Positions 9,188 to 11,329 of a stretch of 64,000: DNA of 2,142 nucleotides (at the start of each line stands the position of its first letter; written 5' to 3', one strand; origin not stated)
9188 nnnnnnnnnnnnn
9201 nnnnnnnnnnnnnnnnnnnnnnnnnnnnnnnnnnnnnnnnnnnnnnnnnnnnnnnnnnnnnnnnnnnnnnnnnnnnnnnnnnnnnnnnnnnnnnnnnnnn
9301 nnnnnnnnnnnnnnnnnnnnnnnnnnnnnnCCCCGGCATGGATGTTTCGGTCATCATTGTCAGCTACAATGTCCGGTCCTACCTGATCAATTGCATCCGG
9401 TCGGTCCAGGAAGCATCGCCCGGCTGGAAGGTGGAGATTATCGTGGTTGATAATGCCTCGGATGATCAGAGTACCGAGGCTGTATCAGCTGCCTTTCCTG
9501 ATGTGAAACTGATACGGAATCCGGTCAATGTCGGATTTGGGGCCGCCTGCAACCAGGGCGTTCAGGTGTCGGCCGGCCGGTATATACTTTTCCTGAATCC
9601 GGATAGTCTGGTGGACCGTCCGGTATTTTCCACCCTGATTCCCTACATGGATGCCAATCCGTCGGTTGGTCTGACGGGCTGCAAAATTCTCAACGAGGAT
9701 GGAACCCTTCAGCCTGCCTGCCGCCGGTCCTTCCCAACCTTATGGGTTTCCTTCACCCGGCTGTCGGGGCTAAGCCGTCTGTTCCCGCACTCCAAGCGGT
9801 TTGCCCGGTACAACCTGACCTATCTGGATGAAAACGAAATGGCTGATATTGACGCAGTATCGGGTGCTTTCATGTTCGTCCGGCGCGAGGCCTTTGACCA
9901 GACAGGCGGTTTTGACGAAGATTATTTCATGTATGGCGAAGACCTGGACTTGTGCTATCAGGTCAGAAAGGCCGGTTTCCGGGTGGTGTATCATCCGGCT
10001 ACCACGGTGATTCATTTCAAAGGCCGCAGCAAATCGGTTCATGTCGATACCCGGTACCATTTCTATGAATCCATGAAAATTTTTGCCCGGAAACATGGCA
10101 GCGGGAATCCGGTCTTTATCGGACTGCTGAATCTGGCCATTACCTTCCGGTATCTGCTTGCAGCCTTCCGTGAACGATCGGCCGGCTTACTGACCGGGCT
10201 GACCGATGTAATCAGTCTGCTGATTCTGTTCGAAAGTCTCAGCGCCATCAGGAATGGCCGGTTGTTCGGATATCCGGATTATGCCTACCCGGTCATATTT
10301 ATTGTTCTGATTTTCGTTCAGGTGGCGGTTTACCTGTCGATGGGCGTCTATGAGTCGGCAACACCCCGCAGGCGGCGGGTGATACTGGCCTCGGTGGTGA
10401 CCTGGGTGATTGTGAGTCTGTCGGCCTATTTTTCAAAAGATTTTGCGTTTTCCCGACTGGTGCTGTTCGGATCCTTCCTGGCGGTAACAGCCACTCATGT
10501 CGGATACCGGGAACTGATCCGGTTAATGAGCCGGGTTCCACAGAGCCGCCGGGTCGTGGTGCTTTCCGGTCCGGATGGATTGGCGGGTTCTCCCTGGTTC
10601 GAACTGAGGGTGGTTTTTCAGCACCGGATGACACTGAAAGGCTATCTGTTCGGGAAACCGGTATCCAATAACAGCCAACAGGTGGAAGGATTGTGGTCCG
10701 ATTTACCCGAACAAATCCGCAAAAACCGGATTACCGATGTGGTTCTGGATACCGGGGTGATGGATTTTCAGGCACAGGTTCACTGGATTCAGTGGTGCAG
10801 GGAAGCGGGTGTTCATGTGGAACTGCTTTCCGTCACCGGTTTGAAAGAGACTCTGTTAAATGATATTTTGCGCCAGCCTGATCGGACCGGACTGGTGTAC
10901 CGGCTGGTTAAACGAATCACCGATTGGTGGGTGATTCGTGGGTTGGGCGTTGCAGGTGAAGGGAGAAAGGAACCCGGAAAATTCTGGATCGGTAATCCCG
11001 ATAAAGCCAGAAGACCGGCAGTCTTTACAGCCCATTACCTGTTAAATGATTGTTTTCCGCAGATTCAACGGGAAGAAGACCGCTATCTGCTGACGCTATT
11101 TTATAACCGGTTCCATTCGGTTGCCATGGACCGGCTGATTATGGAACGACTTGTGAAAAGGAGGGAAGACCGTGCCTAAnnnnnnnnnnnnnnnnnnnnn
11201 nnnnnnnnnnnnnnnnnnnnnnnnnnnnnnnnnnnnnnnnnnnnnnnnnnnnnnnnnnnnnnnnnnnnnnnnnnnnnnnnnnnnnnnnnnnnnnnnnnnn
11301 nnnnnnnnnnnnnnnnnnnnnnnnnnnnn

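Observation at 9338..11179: GT2 glycosyltransferase fused to a WbaP-like N-terminal (TM plus CoA-binding-like) module that lacks the phosphotransferase catalytic domain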

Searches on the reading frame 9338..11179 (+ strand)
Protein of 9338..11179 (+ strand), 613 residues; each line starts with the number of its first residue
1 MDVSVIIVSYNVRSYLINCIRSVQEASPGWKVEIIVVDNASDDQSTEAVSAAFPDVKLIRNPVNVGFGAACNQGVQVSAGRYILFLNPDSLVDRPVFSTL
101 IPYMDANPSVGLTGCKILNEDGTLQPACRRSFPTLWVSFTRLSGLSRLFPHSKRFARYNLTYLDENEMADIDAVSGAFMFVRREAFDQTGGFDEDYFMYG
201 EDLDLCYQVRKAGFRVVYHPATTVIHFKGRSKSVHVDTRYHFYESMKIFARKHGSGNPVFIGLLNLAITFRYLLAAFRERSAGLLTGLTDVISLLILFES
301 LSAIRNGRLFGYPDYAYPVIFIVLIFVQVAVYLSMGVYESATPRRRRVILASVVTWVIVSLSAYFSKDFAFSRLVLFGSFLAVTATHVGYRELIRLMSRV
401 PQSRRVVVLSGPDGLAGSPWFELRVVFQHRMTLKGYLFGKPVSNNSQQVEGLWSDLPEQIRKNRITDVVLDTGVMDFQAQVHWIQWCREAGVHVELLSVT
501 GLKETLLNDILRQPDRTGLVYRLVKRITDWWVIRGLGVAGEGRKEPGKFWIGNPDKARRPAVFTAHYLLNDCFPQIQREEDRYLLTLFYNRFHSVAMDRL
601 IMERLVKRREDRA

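Call 3: search_protein_families(library=pfam, proteins=[window:9338-11179:+], max_evalue=1)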
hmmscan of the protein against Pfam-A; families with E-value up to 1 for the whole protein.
window:9338-11179:+ (613 aa): 10 families
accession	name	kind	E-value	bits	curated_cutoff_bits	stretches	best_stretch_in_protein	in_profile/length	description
PF00535.33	Glycos_transf_2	-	5.8e-25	88.6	23.3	1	4-188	1-166/168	Glycosyl transferase family 2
PF13641.12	Glyco_tranf_2_3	-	2.7e-21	77.1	27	1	3-231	3-216/230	Glycosyltransferase like family 2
PF13712.12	Glyco_tranf_2_5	-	5.6e-08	33.2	27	1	68-229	42-192/210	Glycosyltransferase like family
PF13632.12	Glyco_trans_2_3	-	1.5e-07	31.9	27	1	83-318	2-183/198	Glycosyl transferase family group 2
PF10111.15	Glyco_tranf_2_2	-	2e-06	27.9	27.3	2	15-94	14-96/276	Glycosyltransferase like family 2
PF02709.20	Glyco_transf_7C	-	3.7e-05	23.7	23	1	173-221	18-67/78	N-terminal domain of galactosyltransferase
PF13506.12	Glyco_transf_21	-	0.00011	22.2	21.7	1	163-229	91-157/174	Glycosyl transferase family 21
PF13727.12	CoA_binding_3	-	0.0023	18.4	25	1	339-405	12-82/175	CoA-binding domain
PF25258.1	DUF7859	-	0.067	13.6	27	0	256-270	11-25/49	Family of unknown function (DUF7859)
PF13704.12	Glyco_tranf_2_4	-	0.11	13.4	27.5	1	33-89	21-81/98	Glycosyl transferase family 2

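Call 6: search_protein_families(library=ncbifam, proteins=[window:9338-11179:+], max_evalue=0.1)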
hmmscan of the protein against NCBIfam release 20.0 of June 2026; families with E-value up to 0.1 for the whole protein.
window:9338-11179:+ (613 aa): 29 families (the best 25 are shown)
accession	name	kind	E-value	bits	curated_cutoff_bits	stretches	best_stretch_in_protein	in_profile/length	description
TIGR03965.1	mycofact_glyco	equivalog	7.3e-27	94.4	280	2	172-289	227-344/467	mycofactocin biosynthesis glycosyltransferase MftF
NF041875.1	EPS_EpsD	equivalog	3.8e-15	56.1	370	2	3-93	1-93/325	exopolysaccharide biosynthesis glycosyltransferase EpsD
TIGR03111.1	glyc2_xrt_Gpos1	hypoth_equivalog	1.7e-14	53.4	363.95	1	2-212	50-251/439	TIGR03111 family XrtG-associated glycosyltransferase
TIGR03937.1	PgaC_IcaA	equivalog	2.1e-14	53.3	422.3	2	3-112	47-158/407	poly-beta-1,6-N-acetyl-D-glucosamine synthase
TIGR04283.1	glyco_like_mftF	equivalog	1.6e-13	50.8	182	2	3-106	1-100/221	TIGR04283 family arsenosugar biosynthesis glycosyltransferase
TIGR01556.1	rhamnosyltran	subfamily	6.2e-13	48.6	200.55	1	31-232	21-206/281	rhamnosyltransferase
NF007482.0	PRK10073.1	equivalog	3.2e-12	46.1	423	1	3-102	8-108/334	glycosyltransferase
TIGR03025.1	EPS_sugtrans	subfamily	5e-11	42.5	295.55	1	290-497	3-221/445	exopolysaccharide biosynthesis polyprenyl glycosylphosphotransferase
NF047683.1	TeichurnBiosyTuaG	equivalog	1.9e-10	40.8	400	1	3-123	8-131/252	teichuronic acid biosynthesis protein TuaG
NF038299.1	EPS_HpsN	equivalog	6e-10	38.6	425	1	2-235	2-229/317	hormogonium polysaccharide biosynthesis glycosyltransferase HpsN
NF038302.1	EPS_HpsE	equivalog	5.9e-09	35.3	300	1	1-118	1-125/307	hormogonium polysaccharide biosynthesis glycosyltransferase HpsE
TIGR03023.1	WcaJ_sugtrans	equivalog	3.1e-07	30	410.75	1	289-497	2-226/453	undecaprenyl-phosphate glucose phosphotransferase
NF041394.1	GtaseAglG_Halo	equivalog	1.1e-06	28.1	440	1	1-113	1-116/304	glucosyl-dolichyl phosphate glucuronosyltransferase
NF050050.1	ProtGlycPglI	equivalog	2e-06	27.4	500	1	3-124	4-127/306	GalNAc(5)-diNAcBac-PP-undecaprenol beta-1,3-glucosyltransferase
NF053739.1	GlytfEpsEBac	equivalog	2.6e-06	26.6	450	1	3-118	3-121/265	glycosyltransferase EpsE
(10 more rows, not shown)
